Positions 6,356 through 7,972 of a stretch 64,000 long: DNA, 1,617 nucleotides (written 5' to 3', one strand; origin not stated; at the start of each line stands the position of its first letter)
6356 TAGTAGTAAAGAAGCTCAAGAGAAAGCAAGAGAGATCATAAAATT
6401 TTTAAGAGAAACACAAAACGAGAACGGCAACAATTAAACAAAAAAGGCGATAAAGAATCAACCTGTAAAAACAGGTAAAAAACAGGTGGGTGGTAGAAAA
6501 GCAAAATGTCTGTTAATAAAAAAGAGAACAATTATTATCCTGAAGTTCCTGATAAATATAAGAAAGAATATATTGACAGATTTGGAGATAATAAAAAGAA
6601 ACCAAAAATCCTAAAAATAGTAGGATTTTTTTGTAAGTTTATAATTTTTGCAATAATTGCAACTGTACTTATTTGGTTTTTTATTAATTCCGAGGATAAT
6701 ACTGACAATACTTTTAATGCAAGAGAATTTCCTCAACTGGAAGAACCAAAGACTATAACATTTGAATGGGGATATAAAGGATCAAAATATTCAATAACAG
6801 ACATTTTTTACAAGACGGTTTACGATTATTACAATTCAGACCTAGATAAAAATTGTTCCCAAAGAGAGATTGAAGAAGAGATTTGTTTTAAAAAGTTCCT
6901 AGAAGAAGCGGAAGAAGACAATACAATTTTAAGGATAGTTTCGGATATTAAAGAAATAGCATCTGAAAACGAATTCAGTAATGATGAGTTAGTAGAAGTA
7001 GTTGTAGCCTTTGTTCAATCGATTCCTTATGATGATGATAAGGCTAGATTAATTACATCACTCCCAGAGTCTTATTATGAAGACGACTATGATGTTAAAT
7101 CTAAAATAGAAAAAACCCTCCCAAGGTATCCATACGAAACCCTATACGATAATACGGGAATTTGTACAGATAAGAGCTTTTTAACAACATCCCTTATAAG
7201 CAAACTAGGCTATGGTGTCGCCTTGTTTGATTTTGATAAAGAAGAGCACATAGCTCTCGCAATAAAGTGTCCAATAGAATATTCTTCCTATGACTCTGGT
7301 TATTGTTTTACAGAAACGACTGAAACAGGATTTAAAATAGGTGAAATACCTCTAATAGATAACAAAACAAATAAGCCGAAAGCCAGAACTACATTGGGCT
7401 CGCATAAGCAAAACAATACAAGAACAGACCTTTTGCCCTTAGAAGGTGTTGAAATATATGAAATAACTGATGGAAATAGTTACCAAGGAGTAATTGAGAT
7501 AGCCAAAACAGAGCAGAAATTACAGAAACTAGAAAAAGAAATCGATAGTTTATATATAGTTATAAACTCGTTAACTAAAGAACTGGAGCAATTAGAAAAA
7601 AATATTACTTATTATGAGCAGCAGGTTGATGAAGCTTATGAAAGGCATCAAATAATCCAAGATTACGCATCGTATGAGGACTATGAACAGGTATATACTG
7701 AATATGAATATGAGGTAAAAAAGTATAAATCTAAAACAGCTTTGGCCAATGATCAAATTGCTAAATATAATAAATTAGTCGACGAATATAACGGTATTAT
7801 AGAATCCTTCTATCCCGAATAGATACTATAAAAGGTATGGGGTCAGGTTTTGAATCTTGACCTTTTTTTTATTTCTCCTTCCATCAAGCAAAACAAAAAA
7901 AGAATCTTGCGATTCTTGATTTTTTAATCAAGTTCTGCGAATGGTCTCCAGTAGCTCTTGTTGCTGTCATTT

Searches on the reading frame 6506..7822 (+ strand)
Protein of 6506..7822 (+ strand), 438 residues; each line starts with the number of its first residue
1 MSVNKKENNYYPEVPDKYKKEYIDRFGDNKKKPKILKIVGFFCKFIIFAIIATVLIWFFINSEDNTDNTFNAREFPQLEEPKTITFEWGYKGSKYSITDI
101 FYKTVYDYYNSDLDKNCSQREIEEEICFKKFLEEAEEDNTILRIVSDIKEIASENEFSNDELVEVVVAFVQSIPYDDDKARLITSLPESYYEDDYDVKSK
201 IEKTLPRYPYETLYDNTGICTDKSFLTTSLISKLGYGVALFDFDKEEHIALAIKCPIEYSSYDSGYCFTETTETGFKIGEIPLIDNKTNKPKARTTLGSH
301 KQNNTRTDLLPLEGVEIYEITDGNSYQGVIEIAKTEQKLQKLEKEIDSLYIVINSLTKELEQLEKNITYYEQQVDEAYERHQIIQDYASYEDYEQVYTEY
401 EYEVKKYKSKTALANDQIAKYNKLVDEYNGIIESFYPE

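Call 20: search_protein_families(library=pfam, max_evalue=0.01, proteins=[window:6506-7822:+])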
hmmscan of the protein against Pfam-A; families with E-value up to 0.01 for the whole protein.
window:6506-7822:+ (438 aa): 1 family
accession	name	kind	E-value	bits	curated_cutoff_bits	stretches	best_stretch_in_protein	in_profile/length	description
PF04473.18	DUF553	-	1.1e-05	25.4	20.5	1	161-255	17-104/140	Transglutaminase-like domain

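Call 60: search_protein_families(library=padloc, max_evalue=0.001, proteins=[window:6506-7822:+])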
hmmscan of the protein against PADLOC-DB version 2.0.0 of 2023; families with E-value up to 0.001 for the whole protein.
window:6506-7822:+ (438 aa): 1 family
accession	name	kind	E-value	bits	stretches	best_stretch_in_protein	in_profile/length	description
PDLC03863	LmuB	-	0.00041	17.1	1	331-429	363-471/610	-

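Call 61: search_protein_families(library=phrogs, max_evalue=0.001, proteins=[window:6506-7822:+])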
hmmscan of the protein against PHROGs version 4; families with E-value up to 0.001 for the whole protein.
window:6506-7822:+ (438 aa): 0 families
